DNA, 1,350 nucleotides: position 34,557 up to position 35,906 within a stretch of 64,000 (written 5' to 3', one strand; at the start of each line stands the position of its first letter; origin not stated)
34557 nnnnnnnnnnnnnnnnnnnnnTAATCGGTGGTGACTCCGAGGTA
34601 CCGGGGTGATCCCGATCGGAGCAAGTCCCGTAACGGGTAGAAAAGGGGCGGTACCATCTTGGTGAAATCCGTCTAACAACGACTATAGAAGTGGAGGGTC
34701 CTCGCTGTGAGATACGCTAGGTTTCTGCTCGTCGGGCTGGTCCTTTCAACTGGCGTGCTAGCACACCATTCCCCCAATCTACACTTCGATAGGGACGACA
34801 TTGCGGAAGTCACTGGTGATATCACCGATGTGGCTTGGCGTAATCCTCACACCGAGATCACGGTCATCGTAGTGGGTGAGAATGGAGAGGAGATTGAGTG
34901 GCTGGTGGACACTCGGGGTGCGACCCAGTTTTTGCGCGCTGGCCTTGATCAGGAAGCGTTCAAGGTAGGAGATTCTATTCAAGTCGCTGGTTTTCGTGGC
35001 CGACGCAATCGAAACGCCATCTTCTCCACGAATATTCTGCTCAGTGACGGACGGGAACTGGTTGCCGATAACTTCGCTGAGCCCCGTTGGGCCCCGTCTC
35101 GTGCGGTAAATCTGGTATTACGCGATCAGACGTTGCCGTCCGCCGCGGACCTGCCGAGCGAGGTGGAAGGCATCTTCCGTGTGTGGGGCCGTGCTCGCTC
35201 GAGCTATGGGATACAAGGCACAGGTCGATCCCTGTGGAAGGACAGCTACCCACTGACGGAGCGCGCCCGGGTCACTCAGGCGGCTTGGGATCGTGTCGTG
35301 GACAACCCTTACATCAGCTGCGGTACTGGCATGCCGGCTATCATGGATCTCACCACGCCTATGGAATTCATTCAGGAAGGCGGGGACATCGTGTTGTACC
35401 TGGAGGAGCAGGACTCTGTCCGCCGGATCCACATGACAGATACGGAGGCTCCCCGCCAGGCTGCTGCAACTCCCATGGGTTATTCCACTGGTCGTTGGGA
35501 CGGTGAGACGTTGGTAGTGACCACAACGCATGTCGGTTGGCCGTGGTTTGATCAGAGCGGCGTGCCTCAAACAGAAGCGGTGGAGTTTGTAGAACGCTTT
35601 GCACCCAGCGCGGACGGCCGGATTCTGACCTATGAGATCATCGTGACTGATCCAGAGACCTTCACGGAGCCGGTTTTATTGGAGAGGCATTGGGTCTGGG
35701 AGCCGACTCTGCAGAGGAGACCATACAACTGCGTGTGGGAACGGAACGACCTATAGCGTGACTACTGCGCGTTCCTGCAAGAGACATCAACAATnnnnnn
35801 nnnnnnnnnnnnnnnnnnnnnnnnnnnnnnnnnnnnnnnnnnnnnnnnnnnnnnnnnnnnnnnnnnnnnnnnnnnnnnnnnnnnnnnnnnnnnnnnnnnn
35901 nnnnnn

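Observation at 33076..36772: Second cluster: DoxX-like membrane protein, two RidA-family proteins (one a lipoprotein), His-His paralogue 4 and an MBL-fold hydrolase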

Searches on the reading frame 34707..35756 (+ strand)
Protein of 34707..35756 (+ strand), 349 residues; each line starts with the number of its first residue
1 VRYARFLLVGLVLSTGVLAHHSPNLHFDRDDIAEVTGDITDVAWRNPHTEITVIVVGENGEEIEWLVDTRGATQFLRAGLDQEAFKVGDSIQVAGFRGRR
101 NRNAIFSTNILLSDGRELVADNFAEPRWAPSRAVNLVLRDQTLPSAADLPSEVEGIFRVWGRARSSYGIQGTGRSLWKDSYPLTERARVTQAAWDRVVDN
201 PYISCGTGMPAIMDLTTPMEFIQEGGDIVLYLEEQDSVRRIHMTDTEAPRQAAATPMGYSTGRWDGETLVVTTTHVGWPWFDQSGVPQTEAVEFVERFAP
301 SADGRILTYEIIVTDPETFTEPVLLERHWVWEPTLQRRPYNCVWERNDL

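Call 3: search_protein_families(library=pfam, proteins=[window:34707-35756:+], max_evalue=0.01)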
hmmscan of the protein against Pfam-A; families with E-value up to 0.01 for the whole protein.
window:34707-35756:+ (349 aa): 2 families
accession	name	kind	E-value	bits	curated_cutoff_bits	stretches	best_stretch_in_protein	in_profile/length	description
PF19649.4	DUF6152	-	1.6e-15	57.4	27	1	13-100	5-91/98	Family of unknown function (DUF6152)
PF00924.24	MS_channel_2nd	-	0.0072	16.8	20.2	0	83-119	16-52/68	Mechanosensitive ion channel, beta-domain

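Call 4: search_protein_families(library=ncbifam, proteins=[window:34707-35756:+], max_evalue=0.01)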
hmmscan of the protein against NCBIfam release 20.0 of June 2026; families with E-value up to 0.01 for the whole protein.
window:34707-35756:+ (349 aa): 0 families

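Call 13: find_homologous_proteins(query=window:34707-35756:+, max_evalue=0.00001)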
Query window:34707-35756:+ (349 aa): 549 proteins with E <= 0.00001 among 5768 candidates; the best 120 are listed.
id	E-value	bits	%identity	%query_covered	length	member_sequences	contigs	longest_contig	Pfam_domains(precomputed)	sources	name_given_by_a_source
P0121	3.4e-237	804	100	100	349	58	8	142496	PF19649.5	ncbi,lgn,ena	-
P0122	2.0e-196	670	83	100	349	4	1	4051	PF19649.5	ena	-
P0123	1.4e-186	638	79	100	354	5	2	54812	PF19649.5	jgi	-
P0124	3.6e-183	627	79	95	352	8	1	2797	PF19649.5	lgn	-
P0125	2.0e-173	595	72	100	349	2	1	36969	PF19649.5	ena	-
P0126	2.7e-173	594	72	100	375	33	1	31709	PF19649.5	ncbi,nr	ncbi:MAG: DUF6152 family protein [Pseudomonadota bacterium]|nr:DUF6152 family protein [Pseudomonadot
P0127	8.7e-159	546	68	100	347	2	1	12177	PF19649.5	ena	-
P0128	1.4e-157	542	69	100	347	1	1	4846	PF19649.5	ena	-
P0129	6.1e-154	530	65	100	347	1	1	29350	PF19649.5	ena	-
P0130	1.2e-152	526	64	100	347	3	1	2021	PF19649.5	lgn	-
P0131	3.1e-152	525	66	100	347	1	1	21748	PF19649.5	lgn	-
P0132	4.0e-152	524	66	100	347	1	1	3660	PF19649.5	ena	-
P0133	1.1e-151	523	66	100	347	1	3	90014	PF19649.5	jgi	-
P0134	4.9e-151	521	64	100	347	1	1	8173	PF19649.5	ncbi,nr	ncbi:MAG: hypothetical protein HKN84_10320 [Gammaproteobacteria bacterium]|nr:hypothetical protein [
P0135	5.4e-151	521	65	100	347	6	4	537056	PF19649.5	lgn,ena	-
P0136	2.3e-150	519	64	100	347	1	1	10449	PF19649.5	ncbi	-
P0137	2.0e-149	516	66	94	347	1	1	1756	PF19649.5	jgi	jgi:hypothetical protein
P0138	2.9e-149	515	65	100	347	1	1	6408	PF19649.5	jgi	-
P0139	6.7e-149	514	64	100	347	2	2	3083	PF19649.5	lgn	-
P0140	2.1e-148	512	66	94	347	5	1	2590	PF19649.5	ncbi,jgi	-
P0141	8.6e-148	510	64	99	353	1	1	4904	PF19649.5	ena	-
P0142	1.5e-145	503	64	100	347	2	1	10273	PF19649.5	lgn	-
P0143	1.2e-143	497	60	99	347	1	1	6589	PF19649.5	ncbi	-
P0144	4.2e-142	491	62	94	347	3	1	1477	PF19649.5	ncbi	-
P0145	4.7e-140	485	62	97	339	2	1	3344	PF19649.5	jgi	-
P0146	2.3e-139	483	59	100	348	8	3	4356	PF19649.5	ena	-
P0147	4.7e-138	478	60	94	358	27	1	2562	PF19649.5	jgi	jgi:hypothetical protein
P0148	5.4e-137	475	59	99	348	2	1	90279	PF19649.5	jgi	jgi:hypothetical protein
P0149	1.0e-136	474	58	100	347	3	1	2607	PF19649.5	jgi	jgi:hypothetical protein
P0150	6.9e-136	471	58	100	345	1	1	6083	PF19649.5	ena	-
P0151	7.9e-136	471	58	100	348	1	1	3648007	PF19649.5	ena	-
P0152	1.3e-134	467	57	100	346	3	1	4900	PF19649.5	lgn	-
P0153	1.7e-134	466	59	97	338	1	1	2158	PF19649.5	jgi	jgi:hypothetical protein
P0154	1.8e-134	466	59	97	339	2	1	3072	PF19649.5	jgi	-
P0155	1.4e-133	463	58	100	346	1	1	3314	PF19649.5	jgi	jgi:hypothetical protein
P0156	1.4e-131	457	59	95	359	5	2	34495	PF19649.5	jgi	jgi:hypothetical protein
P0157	1.9e-130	453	56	100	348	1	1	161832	PF19649.5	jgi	jgi:hypothetical protein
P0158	7.9e-130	451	56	99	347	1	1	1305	PF19649.5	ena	-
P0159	1.1e-128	447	58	95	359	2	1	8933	PF19649.5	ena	-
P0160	9.7e-128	444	57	95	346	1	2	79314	PF19649.5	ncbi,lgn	ncbi:MAG: DUF6152 family protein [Candidatus Rariloculaceae bacterium]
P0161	3.4e-127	442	56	99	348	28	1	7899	PF19649.5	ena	-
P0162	1.9e-124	433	55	100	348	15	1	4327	PF19649.5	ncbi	-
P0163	3.8e-124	432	56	98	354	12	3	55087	PF19649.5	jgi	jgi:hypothetical protein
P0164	7.2e-124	432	55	98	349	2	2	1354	PF19649.5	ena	-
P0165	9.4e-124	431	56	95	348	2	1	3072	PF19649.5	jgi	-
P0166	4.9e-122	425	56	95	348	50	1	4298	PF19649.5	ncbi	-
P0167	4.5e-120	419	53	94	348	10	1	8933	PF19649.5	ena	-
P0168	5.9e-120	419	54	98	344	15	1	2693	PF19649.5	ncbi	-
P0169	4.9e-119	416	55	95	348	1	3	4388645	PF19649.5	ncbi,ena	-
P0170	6.6e-119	415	54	98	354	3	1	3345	PF19649.5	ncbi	-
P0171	2.9e-118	413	53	98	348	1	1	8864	PF19649.5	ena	-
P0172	4.1e-117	409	54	98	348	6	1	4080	PF19649.5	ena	-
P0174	2.2e-115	404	54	95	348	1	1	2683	PF19649.5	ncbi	-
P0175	2.9e-115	403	52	100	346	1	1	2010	PF19649.5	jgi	-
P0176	6.5e-115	402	52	100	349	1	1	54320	PF19649.5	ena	-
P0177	2.0e-112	394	52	99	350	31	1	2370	PF19649.5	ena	-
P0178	8.0e-112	392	52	100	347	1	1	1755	PF19649.5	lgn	-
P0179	1.1e-111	391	50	100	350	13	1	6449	PF19649.5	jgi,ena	jgi:hypothetical protein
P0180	1.8e-111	391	52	100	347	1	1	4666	PF19649.5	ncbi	-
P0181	2.2e-111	390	51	100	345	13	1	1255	PF19649.5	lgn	-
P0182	2.1e-109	384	51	98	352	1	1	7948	PF19649.5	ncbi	-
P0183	4.1e-109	383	52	98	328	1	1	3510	PF19649.5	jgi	-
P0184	2.4e-108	380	51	100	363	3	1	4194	PF19649.5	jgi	-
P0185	1.2e-107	378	50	95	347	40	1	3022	PF19649.5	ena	-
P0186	4.5e-107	376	50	98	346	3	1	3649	PF19649.5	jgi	-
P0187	7.1e-107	376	50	98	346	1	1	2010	PF19649.5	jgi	-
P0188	3.4e-106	373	50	97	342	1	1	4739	PF19649.5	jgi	jgi:hypothetical protein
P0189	1.4e-104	368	49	100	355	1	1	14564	PF19649.5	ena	-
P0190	2.8e-104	367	48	98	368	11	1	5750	PF19649.5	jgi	-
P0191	5.7e-104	366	47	95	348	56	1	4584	PF19649.5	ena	-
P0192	7.0e-104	366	48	100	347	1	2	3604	PF19649.5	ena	-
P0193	7.4e-104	366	49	97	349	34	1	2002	PF19649.5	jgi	-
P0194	1.0e-103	365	47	98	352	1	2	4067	PF19649.5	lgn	-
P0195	2.2e-103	364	50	95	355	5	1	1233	PF19649.5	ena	-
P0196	7.4e-103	362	49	99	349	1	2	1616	PF19649.5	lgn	-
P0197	9.6e-103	362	48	98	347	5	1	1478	PF19649.5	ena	-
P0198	1.0e-102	362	47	98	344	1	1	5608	PF19649.5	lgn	-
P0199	1.0e-102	362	49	93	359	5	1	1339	PF00924.25,PF19649.5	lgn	-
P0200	1.4e-102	362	48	100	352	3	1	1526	PF19649.5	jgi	-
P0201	3.8e-102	360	47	100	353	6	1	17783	PF19649.5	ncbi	-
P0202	4.3e-102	360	48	100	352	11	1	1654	PF19649.5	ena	-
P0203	7.9e-102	359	50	95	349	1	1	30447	PF19649.5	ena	-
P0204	9.9e-102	359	48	95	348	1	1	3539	PF19649.5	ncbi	-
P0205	2.0e-101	358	50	95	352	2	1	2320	PF19649.5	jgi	-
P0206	2.5e-101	357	49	97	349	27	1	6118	PF19649.5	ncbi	-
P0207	4.0e-101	357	47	100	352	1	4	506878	PF19649.5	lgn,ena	-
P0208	6.7e-101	356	48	98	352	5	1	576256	PF19649.5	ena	-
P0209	1.1e-100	355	46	100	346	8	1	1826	PF19649.5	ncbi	-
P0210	1.1e-100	355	48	100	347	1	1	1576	PF19649.5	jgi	-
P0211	1.1e-100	355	49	98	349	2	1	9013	PF19649.5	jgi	jgi:hypothetical protein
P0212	4.0e-100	353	49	98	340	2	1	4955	PF19649.5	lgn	-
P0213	4.5e-100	353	49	100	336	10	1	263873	PF19649.5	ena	-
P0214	7.4e-100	353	48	97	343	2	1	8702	PF19649.5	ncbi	-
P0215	8.6e-100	352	47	97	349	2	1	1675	PF19649.5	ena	-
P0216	1.5e-99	352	47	98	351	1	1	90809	PF19649.5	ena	-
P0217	3.0e-99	351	47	96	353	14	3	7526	PF19649.5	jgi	jgi:hypothetical protein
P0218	5.4e-99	350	46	99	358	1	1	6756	PF19649.5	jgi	jgi:hypothetical protein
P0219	8.9e-99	349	49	93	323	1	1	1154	PF19649.5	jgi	jgi:hypothetical protein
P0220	1.6e-98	348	48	100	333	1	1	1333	PF19649.5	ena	-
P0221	2.0e-98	348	48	97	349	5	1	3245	PF19649.5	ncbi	ncbi:MAG: DUF6152 family protein [Gammaproteobacteria bacterium]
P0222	3.4e-98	347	47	95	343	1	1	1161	PF19649.5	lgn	-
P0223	9.9e-98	346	47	98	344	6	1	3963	PF19649.5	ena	-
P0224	9.0e-97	342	46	100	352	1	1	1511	PF19649.5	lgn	-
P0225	1.7e-96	342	47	100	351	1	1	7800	PF19649.5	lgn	-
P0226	2.1e-96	341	47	96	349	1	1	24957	PF19649.5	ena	-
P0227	1.7e-95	338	45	100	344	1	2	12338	PF19649.5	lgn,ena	-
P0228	3.5e-95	337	45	100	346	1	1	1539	PF19649.5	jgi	jgi:hypothetical protein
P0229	9.1e-95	336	48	93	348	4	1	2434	PF19649.5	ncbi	-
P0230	1.5e-94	335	46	100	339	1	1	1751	PF19649.5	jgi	jgi:hypothetical protein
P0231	1.7e-94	335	47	100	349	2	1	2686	PF19649.5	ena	-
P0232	5.3e-94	333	45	96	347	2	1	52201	PF19649.5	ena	-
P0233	1.0e-93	332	47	95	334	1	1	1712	PF19649.5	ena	-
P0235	4.1e-92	327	45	95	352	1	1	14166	PF19649.5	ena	-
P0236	5.9e-92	327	45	95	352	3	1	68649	PF19649.5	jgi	jgi:hypothetical protein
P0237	9.9e-92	326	45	99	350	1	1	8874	PF19649.5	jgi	-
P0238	1.7e-91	325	45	100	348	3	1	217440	PF19649.5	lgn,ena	-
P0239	5.7e-91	323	46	95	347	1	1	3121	PF19649.5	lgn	-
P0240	4.8e-87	310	43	93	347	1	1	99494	PF19649.5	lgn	-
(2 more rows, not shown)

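Call 28: find_related_loci(query=A1, collection=genome_contigs, flank=10000)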
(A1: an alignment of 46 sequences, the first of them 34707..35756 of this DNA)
Query A1 (349 aa) in genome_contigs; peptide patterns used: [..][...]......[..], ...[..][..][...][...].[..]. (x = any residue, [..] = any of these).
142 stretches matched a pattern; 55 encode a relative of the query (tblastn E <= 1e-3); 54 distinct loci.
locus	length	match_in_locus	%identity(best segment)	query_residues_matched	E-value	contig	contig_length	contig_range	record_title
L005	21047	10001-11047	72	1-349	3e-176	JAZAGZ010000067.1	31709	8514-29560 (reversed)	MAG: Pseudomonadota bacterium isolate XB_MAG81 DB_MAG81_0067, whole genome shotgun sequence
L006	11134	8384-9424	64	1-349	7e-151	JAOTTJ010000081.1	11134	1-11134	MAG: Gammaproteobacteria bacterium isolate 13_July_SF_Bin11 13_July_SF_Bin11_scaffold_2428_c1, whole genome shotgun sequ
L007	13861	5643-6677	59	4-349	8e-140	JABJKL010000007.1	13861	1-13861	MAG: Proteobacteria bacterium isolate SI074_bin90 k141_2612386, whole genome shotgun sequence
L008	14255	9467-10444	60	22-349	1e-134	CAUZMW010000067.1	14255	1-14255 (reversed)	MAG: Gammaproteobacteria bacterium isolate CB6_Bottom.41 genome assembly, contig: Ga0310122_10001647, whole genome shotg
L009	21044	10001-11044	55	1-349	7e-133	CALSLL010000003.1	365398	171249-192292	MAG: uncultured Arenicellaceae bacterium isolate A_MB46 genome assembly, contig: contig_11773_A_MB46, whole genome shotg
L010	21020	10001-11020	56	9-349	2e-129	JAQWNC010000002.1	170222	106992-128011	MAG: Arenicellaceae bacterium isolate cluster2_bin.169 k141_18892, whole genome shotgun sequence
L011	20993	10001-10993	59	17-349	1e-129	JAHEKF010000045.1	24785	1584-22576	MAG: Rhodospirillaceae bacterium isolate Ww577 NODE_4976_length_24785_cov_6.127919, whole genome shotgun sequence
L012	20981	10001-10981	57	20-349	2e-125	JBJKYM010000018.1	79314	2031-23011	MAG: Candidatus Rariloculaceae bacterium isolate LRMED-395 Gammaproteobacteria-LRMED-395-C276, whole genome shotgun sequ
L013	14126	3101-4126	54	1-343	6e-124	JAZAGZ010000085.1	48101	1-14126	MAG: Pseudomonadota bacterium isolate XB_MAG81 DB_MAG81_0085, whole genome shotgun sequence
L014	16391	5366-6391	54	1-343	8e-123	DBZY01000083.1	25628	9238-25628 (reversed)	MAG TPA_asm: Proteobacteria bacterium UBA1148 UBA1148_contig_29452, whole genome shotgun sequence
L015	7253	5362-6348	56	20-349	3e-121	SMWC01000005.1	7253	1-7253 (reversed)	MAG: Gammaproteobacteria bacterium isolate N075bin72 k141_31228, whole genome shotgun sequence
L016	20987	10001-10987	55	20-349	1e-119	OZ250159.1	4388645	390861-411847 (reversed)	MAG: Candidatus Rariloculaceae bacterium isolate d7988692-1f91-4a51-bf50-90d1cd8d1283 genome assembly, chromosome: 1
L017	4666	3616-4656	52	1-349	1e-115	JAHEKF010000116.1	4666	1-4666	MAG: Rhodospirillaceae bacterium isolate Ww577 NODE_81528_length_4666_cov_5.458526, whole genome shotgun sequence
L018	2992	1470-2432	51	16-342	1e-111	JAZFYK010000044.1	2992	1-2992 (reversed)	MAG: Gammaproteobacteria bacterium isolate MT5bin.29 MT5bin.29_44, whole genome shotgun sequence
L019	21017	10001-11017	49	7-345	1e-107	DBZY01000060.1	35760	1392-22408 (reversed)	MAG TPA_asm: Proteobacteria bacterium UBA1148 UBA1148_contig_1173, whole genome shotgun sequence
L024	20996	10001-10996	45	5-342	8e-101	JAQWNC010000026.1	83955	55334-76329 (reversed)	MAG: Arenicellaceae bacterium isolate cluster2_bin.169 k141_1184659, whole genome shotgun sequence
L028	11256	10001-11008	46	2-342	2e-100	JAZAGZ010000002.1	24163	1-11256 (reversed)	MAG: Pseudomonadota bacterium isolate XB_MAG81 DB_MAG81_0002, whole genome shotgun sequence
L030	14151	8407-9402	47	11-348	3e-99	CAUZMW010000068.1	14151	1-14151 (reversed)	MAG: Gammaproteobacteria bacterium isolate CB6_Bottom.41 genome assembly, contig: Ga0310122_10001689, whole genome shotg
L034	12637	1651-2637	46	17-349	2e-95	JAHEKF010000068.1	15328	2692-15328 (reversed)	MAG: Rhodospirillaceae bacterium isolate Ww577 NODE_11632_length_15328_cov_5.411587, whole genome shotgun sequence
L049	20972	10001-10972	38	19-342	7e-71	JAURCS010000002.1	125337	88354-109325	MAG: Gammaproteobacteria bacterium isolate SFB_34D_100_17 NODE_2_length_125337_cov_4.963779, whole genome shotgun sequen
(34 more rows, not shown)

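Call 30: predict_structure(alignment_id=A1)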
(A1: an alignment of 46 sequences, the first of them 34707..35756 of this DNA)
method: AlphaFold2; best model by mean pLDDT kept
length: 349 residues; sequences in the alignment: 46
mean_pLDDT: 85.4   pTM: 0.82
mean pLDDT of the five models: 85.4, 82.9, 82.1, 82.0, 81.9
residues with pLDDT >= 90: 195; 70-90: 98; 50-70: 47; < 50: 9
segments of 3 or more residues with pLDDT < 50: 13-20
pLDDT, mean of each block of 10 residues (from residue 1): 56 43 78 97 90 94 95 89 95 94 95 94 86 79 74 86 65 75 97 89 77 88 94 90 71 84 96 93 91 97 92 98 94 88 59
secondary structure, 60 per line:
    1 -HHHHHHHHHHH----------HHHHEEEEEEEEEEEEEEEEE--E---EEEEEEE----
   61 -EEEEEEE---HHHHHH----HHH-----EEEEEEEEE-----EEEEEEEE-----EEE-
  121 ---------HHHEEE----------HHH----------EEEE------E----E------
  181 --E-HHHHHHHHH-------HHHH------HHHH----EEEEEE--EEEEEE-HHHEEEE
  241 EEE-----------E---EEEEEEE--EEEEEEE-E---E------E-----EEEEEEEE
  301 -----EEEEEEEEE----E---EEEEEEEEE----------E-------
elements in order: H2-12 H23-26 E27-43 E50-56 E62-68 H72-77 E90-98 E104-111 E117-119 E133-135 E159-162 H185-193 H201-204 H211-214 E219-224 E227-232 E237-243 E259-265 E268-274 E293-300 E306-314 E323-331
